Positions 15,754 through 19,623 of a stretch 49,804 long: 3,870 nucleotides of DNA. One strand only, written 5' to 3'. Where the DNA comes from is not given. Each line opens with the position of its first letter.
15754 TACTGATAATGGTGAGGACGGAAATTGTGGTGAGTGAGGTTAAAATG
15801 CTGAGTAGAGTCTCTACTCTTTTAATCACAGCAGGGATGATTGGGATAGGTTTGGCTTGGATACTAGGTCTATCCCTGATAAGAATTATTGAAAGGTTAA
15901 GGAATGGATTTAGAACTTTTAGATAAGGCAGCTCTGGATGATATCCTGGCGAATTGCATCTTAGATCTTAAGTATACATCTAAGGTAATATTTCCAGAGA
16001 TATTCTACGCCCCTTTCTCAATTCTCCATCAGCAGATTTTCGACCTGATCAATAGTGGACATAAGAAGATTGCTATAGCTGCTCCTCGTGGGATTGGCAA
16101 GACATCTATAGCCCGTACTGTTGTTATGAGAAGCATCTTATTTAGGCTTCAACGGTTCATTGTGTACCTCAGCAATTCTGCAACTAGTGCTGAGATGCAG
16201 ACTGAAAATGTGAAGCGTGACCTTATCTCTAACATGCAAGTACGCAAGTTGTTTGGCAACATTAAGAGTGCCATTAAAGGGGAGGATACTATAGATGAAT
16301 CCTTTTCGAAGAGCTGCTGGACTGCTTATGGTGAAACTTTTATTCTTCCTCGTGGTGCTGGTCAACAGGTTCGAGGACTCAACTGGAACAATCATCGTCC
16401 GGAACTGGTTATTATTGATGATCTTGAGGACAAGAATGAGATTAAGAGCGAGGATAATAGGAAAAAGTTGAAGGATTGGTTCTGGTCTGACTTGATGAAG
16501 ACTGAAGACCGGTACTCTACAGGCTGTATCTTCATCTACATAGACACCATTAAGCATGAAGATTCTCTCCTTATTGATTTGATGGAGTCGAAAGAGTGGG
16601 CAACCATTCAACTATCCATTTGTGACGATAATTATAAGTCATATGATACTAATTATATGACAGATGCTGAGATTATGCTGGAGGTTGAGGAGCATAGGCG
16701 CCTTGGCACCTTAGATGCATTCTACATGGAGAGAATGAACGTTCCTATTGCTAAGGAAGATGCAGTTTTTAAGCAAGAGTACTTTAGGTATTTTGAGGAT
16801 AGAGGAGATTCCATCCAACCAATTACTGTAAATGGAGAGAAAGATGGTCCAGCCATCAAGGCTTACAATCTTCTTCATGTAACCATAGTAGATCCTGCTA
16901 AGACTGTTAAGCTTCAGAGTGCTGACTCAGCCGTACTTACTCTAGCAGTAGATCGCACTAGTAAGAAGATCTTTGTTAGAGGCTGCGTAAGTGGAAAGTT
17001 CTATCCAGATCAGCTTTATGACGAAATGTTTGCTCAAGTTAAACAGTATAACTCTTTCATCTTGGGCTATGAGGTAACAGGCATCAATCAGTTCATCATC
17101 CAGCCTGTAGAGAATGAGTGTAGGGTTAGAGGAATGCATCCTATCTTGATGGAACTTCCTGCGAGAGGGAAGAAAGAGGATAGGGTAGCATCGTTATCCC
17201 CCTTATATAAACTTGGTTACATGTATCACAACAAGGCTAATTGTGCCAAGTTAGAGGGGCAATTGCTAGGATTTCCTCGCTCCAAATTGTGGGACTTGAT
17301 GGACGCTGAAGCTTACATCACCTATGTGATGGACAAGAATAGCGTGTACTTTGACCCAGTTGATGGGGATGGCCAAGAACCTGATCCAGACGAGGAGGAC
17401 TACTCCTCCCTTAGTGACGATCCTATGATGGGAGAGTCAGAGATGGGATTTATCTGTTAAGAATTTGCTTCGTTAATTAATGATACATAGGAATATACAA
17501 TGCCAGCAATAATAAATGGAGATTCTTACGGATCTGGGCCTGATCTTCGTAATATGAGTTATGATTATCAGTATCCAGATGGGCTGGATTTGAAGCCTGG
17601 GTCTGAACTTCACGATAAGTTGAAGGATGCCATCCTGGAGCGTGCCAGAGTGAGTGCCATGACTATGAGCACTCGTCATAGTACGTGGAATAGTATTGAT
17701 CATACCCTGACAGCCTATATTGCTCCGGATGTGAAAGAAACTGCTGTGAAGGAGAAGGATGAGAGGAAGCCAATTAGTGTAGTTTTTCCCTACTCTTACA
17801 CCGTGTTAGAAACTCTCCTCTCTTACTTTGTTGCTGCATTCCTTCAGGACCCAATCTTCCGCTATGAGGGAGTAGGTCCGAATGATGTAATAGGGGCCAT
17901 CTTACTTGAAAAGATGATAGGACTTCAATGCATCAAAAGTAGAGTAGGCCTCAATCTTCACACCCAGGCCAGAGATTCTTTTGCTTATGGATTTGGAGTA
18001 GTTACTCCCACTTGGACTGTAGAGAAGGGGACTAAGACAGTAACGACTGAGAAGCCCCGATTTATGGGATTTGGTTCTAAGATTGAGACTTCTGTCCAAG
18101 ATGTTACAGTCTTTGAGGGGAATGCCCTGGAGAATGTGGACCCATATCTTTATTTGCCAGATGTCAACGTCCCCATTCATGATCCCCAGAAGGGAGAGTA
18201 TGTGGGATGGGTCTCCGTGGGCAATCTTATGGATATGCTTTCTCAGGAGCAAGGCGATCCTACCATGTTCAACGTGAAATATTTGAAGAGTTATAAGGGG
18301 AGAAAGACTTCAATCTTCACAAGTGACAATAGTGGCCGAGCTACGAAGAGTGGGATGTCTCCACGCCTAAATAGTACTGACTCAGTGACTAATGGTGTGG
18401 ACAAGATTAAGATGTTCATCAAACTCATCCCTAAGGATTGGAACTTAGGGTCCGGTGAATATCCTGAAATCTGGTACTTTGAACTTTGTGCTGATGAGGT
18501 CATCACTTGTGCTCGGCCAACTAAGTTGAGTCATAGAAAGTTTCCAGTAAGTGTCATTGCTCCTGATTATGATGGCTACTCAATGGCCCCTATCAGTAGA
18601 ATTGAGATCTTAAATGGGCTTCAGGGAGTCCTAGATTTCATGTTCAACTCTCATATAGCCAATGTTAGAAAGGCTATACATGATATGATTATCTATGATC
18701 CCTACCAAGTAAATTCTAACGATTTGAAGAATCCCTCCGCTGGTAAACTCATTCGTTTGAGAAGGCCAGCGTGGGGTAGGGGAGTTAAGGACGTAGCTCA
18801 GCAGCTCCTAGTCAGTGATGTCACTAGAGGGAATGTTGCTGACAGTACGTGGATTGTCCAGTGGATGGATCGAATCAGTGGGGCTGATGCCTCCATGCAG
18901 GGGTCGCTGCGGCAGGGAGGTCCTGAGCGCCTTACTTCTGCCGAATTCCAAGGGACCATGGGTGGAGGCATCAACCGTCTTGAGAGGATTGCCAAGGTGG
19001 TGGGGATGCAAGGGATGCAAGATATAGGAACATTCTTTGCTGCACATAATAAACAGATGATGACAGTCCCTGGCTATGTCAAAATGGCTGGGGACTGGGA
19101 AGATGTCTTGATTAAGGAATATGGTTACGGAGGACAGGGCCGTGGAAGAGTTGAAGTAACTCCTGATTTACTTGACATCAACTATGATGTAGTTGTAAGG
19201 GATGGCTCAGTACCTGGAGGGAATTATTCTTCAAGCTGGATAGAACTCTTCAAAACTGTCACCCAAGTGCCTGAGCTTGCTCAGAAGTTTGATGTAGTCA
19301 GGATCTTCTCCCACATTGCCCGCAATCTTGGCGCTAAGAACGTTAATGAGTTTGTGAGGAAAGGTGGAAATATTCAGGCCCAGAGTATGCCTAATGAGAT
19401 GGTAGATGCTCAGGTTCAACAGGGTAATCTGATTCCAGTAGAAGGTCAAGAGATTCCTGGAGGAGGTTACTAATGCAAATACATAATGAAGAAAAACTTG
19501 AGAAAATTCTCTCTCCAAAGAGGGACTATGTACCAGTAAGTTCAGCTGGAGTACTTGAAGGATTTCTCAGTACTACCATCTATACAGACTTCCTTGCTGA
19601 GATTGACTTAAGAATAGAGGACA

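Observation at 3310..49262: Fifteen dispersed copies of a 25-29 bp quasi-palindrome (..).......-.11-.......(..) punctuate both arms of the genome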

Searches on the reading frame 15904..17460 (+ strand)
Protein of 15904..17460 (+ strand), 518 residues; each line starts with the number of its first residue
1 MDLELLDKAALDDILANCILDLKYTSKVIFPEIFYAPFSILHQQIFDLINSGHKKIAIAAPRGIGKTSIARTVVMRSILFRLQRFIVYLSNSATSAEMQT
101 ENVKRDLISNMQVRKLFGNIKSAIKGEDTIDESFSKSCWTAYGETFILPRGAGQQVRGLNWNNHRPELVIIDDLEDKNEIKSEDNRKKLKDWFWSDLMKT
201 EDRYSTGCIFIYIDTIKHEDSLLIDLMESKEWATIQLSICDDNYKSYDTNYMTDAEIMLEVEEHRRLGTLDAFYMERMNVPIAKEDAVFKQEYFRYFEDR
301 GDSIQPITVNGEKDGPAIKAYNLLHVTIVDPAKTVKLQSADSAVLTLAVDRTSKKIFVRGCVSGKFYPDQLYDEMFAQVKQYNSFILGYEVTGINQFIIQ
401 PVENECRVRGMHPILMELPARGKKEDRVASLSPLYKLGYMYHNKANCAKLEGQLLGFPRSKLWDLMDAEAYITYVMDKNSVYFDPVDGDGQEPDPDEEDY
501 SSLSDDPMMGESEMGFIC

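Call 6: search_dna_similar(query=window:15904-17460:+, collection=phages, mode=protein, max_rows=20)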
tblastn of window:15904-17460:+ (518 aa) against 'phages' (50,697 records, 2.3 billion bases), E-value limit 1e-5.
Records with a match: 189; places in all: 189; records where one place covers at least 80% of the query: 50.
Best place of each record, by identity: <60% 189.
By first word of the organism name: Pseudomonas 86; Bacteriophage 15; Paenibacillus 13; Bacillus 12; Burkholderia 4; Acinetobacter 4; Vibrio 3; Clostridium 3; Rhodobacter 3; Cyanophage 3; and 28 more.
By host as written in the record: Pseudomonas aeruginosa 41; - 26; Pseudomonas aeruginosa PA14 17; Paenibacillus larvae 11; Streptomyces mirabilis NRRL B-2400 3; Bacillus alcalophilus CGMCC 1.3604 3; Helicobacter pullorum 3; Mannheimia haemolytica 3927A 2; and 64 more.
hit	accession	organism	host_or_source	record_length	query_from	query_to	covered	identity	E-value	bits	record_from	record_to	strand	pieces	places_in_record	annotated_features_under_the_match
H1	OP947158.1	Desulfofustis phage LS06-2018-MD01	-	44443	18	483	90%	47.4%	1e-141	456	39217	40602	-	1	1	terminase large subunit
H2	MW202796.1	Caudoviricetes sp.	Manatee Spring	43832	36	477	85%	25.8%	2e-31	135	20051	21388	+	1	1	terminase large subunit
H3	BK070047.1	Bacteriophage sp.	Helicobacter apodemus MIT-03-7007 genome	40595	21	468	86%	24.5%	2e-18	95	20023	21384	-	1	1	hypothetical protein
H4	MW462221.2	Campylobacter phage CAM-P21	Campylobacter coli CAN 10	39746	20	470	87%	24.3%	3e-16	89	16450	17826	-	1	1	hypothetical protein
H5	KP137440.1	Mannheimia phage vB_MhM_3927AP2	Mannheimia haemolytica 3927A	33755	22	468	86%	23.7%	1e-17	92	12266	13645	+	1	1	terminase large subunit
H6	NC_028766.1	Mannheimia phage vB_MhM_3927AP2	Mannheimia haemolytica 3927A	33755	22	468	86%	23.7%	1e-17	92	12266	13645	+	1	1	terminase large subunit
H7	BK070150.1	Bacteriophage sp.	Helicobacter sp. 12S02232-10 genome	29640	21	468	86%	23.6%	1e-14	83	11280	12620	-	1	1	hypothetical protein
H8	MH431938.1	Paenibacillus phage C7Cdelta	Paenibacillus larvae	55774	41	470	83%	24.5%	7e-27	121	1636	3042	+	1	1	terminase large subunit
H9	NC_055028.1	Paenibacillus phage C7Cdelta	Paenibacillus larvae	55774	41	470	83%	24.5%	7e-27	121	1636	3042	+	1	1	terminase large subunit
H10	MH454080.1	Paenibacillus phage Ley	Paenibacillus larvae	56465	41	470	83%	24.5%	7e-27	121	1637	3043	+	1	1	terminase large subunit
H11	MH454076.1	Paenibacillus phage Ash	Paenibacillus larvae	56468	41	470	83%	24.5%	7e-27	121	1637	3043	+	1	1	terminase large subunit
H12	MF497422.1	Vibrio phage vB_VspS_VS-ABTNL-3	Vibrio splendidus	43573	21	477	88%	22.8%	2e-16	89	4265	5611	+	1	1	hypothetical protein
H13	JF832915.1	Haemophilus phage SuMu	Haemophilus parasuis 34086b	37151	30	468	85%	23.7%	4e-18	94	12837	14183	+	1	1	terminase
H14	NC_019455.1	Haemophilus phage SuMu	Haemophilus parasuis 34086b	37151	30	468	85%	23.7%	4e-18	94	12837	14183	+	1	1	terminase large subunit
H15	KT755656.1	Paenibacillus phage Tripp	Paenibacillus larvae ATCC 9545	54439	41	470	83%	24.1%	2e-25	116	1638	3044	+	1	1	terminase large subunit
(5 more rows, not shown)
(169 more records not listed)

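Call 14: find_related_loci(query=window:15904-17460:+, collection=viral_contigs, flank=10000)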
Query window:15904-17460:+ (518 aa) in viral_contigs; peptide patterns used: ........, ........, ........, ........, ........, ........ (x = any residue, [..] = any of these).
48 stretches matched a pattern; 41 encode a relative of the query (tblastn E <= 1e-3); 40 distinct loci.
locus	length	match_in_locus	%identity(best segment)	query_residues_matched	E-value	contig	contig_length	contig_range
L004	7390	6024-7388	97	1-455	0e+0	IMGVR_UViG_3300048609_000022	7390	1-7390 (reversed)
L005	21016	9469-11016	82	1-517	0e+0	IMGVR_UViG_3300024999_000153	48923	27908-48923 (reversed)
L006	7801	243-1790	82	1-517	0e+0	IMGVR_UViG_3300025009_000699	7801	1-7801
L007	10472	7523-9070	82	1-517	0e+0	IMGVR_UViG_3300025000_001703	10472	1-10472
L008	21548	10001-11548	82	1-517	0e+0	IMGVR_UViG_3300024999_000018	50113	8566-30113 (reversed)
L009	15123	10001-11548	82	1-517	0e+0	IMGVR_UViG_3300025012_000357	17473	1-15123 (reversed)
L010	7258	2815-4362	82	1-517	0e+0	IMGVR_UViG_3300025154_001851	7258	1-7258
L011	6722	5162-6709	82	1-517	0e+0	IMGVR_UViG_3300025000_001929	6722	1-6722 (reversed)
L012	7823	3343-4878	83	3-517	0e+0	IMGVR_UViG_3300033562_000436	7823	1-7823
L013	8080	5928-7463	83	3-517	0e+0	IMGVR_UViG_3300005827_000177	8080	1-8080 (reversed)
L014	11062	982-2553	78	1-516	0e+0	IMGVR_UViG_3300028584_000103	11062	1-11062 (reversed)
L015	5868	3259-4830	78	1-516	0e+0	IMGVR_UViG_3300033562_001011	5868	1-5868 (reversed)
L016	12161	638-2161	75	1-516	0e+0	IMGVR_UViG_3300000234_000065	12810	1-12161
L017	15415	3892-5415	75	1-516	0e+0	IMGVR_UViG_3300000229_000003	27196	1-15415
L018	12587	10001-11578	74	1-517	0e+0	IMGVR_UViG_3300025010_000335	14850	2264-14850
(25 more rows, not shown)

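Call 30: find_related_loci(query=A1, collection=genome_contigs, flank=10000)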
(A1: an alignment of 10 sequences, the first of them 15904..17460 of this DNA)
Query A1 (518 aa) in genome_contigs; peptide patterns used: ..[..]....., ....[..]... (x = any residue, [..] = any of these).
49 stretches matched a pattern; 15 encode a relative of the query (tblastn E <= 1e-3); 15 distinct loci.
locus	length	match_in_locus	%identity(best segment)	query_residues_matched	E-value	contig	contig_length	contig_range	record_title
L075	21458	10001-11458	73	9-503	0e+0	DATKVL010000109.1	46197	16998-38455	MAG TPA_asm: Dehalococcoidia bacterium isolate SMAG_U14132 k141_262942, whole genome shotgun sequence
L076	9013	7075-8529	52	14-509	2e-167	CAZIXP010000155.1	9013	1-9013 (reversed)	MAG TPA_asm: uncultured Starkeya sp. isolate SRP286056_co2_60 genome assembly, contig: NODE_13101_length_9013_cov_5.1050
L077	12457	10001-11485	50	5-503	8e-163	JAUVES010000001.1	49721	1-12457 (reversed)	MAG: Candidatus Nanohaloarchaea archaeon isolate CSMAG_329 CSMAG_329_k141_3825373_length_49721_cov_16.0000, whole genome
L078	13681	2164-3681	49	7-515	1e-159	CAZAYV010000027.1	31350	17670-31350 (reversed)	MAG TPA_asm: uncultured Dactylococcopsis sp. isolate binchicken_co17_382 genome assembly, contig: NODE_3986_length_31350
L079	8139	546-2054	47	9-509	2e-148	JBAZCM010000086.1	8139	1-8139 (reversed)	MAG: Sphaerochaeta sp. isolate SO_2017_LW2_70 scaffold_18949_c1_LW138R_2017, whole genome shotgun sequence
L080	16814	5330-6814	47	11-508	3e-144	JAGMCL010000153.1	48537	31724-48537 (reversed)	MAG: candidate division WOR-3 bacterium isolate RS_17_14 ZL495.bin.14.fa_153, whole genome shotgun sequence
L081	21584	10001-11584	42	6-507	1e-137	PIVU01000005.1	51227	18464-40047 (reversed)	MAG: Nitrospirae bacterium isolate Glo_13 GloG15_CONTIG593, whole genome shotgun sequence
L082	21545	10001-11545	43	4-508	5e-127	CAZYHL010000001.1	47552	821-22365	MAG TPA_asm: uncultured Syntrophomonadaceae bacterium isolate SRP192927_co6_510 genome assembly, contig: NODE_1092_lengt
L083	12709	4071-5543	41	3-503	7e-125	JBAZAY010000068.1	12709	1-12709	MAG: Gallionella sp. isolate SO_2017_GW1_10 NODE_18374_length_12709_cov_1.034255_OW334_2017, whole genome shotgun sequen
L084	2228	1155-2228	50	11-355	3e-118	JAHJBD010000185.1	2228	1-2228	MAG: Nanoarchaeota archaeon isolate Modern_marine.mb.241 Modern_marine.mb.241_k141_2455450, whole genome shotgun sequenc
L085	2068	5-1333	43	69-506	4e-116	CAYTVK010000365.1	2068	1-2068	MAG TPA_asm: uncultured Candidatus Bathyarchaeia archaeon isolate binchicken_co150_181 genome assembly, contig: NODE_219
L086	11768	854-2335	40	13-507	4e-109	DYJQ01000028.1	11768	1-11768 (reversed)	MAG TPA_asm: Candidatus Micrarchaeum sp. isolate SulCav_AS07-7_2_47_33 SulCav_AS07_7_5348_length_11768_cov_13_830103, wh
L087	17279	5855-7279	41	11-487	5e-109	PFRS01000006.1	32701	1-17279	MAG: Candidatus Pacebacteria bacterium CG_4_9_14_0_2_um_filter_40_15 CG_4_9_14_0.2_um_filter_scaffold_397_c, whole genom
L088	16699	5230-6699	43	5-487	6e-128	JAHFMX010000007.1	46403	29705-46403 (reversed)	MAG: bacterium isolate nzgw467 NODE_643_length_46404_cov_15.595921, whole genome shotgun sequence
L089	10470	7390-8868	47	4-510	2e-148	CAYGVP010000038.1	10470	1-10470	MAG TPA_asm: uncultured Dehalococcoidaceae bacterium isolate ERP119294_co1_343 genome assembly, contig: NODE_8765_length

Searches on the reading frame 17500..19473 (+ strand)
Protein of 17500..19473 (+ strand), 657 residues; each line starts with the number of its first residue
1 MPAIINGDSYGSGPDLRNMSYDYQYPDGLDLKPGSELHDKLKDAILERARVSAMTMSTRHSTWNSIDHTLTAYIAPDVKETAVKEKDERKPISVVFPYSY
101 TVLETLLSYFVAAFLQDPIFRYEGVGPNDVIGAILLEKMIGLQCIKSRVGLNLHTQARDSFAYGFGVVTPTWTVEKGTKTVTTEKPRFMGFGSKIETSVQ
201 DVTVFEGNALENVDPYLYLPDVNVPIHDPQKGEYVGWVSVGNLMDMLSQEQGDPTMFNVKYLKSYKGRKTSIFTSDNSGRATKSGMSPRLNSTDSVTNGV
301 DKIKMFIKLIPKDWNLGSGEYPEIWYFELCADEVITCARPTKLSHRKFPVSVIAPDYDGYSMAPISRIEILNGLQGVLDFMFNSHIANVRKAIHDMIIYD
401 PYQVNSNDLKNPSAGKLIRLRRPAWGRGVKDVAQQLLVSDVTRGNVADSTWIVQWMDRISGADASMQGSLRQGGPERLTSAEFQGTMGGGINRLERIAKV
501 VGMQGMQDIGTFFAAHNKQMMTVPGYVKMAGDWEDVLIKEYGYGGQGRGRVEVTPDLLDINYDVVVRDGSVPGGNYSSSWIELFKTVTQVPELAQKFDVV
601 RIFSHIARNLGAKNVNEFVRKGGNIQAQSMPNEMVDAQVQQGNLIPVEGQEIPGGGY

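Call 38: search_protein_families(library=pfam, proteins=[window:17500-19473:+], max_evalue=0.1)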
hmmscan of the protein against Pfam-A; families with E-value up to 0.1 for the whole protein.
window:17500-19473:+ (657 aa): 1 family
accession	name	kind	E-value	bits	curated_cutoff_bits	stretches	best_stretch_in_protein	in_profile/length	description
PF23899.1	SU10_portal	-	9.1e-10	38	30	1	348-536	312-493/593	Phage SU10 portal protein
